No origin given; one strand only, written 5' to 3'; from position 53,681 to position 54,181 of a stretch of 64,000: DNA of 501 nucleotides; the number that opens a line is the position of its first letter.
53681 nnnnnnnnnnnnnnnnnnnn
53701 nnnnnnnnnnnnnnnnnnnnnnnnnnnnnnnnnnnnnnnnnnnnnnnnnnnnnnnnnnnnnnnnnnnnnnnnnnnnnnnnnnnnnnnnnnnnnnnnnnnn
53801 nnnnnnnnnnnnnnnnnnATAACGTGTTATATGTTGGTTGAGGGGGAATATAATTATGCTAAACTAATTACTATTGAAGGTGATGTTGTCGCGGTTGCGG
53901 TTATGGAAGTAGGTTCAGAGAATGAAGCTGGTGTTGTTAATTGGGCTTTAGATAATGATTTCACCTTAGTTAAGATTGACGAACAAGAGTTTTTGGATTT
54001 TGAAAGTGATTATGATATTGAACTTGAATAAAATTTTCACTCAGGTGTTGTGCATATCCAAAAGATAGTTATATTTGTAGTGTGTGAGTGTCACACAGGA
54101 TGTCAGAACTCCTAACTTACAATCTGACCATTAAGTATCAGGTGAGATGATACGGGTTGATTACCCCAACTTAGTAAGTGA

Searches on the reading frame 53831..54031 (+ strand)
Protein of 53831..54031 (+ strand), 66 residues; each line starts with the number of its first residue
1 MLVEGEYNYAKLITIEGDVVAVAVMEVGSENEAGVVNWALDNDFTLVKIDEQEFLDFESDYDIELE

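Call 18: search_protein_families(library=pfam, proteins=[window:53831-54031:+], max_evalue=0.001)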
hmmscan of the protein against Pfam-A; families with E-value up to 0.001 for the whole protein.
window:53831-54031:+ (66 aa): 0 families

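Call 49: search_protein_families(library=phrogs, proteins=[window:53831-54031:+], max_evalue=0.01)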
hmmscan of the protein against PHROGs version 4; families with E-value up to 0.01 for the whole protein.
window:53831-54031:+ (66 aa): 0 families

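Call 51: search_protein_families(library=padloc, proteins=[window:53831-54031:+], max_evalue=1)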
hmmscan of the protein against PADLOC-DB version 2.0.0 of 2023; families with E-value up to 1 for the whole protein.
window:53831-54031:+ (66 aa): 0 families
